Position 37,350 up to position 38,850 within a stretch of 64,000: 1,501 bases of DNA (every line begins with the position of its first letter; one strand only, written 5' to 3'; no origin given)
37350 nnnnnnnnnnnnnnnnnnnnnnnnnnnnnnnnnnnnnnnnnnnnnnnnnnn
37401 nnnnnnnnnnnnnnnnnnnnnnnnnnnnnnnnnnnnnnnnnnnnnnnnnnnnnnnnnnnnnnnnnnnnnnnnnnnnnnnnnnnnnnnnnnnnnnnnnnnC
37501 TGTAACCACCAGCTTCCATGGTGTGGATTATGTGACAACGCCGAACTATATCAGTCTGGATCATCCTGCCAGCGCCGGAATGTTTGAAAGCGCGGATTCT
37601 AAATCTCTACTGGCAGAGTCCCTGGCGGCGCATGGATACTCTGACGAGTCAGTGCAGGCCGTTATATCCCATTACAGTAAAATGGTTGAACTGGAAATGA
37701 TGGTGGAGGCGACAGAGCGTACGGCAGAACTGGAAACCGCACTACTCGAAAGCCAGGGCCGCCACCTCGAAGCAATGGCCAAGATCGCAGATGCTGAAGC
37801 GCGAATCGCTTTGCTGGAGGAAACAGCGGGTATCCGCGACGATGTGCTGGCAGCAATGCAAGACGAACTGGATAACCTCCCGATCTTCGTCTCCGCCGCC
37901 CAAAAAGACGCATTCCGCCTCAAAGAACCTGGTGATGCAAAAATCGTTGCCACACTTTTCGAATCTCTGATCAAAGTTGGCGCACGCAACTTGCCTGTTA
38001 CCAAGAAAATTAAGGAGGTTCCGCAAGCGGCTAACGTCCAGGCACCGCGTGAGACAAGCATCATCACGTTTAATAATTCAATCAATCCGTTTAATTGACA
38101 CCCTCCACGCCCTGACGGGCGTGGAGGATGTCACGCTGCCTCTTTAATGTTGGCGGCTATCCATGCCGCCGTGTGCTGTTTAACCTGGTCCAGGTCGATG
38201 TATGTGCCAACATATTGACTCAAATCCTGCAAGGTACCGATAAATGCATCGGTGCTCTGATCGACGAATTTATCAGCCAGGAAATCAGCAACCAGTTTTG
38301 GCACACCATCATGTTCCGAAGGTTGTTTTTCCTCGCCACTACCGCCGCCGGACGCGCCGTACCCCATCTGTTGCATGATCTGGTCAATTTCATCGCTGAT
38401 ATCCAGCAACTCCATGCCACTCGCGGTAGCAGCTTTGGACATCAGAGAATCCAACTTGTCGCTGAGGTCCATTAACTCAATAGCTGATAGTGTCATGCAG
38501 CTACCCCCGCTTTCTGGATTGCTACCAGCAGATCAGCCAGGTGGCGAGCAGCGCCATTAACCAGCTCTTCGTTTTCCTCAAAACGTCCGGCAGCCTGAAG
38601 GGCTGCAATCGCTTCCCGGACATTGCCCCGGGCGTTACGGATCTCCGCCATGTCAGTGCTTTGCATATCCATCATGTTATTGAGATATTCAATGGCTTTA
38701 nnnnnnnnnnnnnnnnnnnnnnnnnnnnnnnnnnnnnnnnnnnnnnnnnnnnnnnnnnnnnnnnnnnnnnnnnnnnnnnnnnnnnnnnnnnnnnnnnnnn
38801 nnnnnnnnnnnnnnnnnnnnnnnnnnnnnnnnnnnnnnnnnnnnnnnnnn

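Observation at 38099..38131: pro is followed directly by the convergent darA operon; lysozyme, ssb, hxr and ddrB genes are missing from this position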

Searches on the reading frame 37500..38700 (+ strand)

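Call 41: search_protein_families(library=pfam, proteins=[L002:10639-11847:-], max_evalue=0.001)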
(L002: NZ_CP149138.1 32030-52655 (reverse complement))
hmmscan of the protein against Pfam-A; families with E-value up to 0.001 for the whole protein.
L002:10639-11847:- (402 aa): 3 families
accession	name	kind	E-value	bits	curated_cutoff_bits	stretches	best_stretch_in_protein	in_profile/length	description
PF01385.25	OrfB_IS605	-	4.3e-33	114.5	30.5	1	162-277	1-119/120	Probable transposase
PF07282.18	Cas12f1-like_TNB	-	2.4e-24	85.7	26.3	1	304-370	1-60/60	Cas12f1-like, TNB domain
PF12323.14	HTH_OrfB_IS605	-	3.2e-14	52.6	21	1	1-48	1-47/47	Helix-turn-helix domain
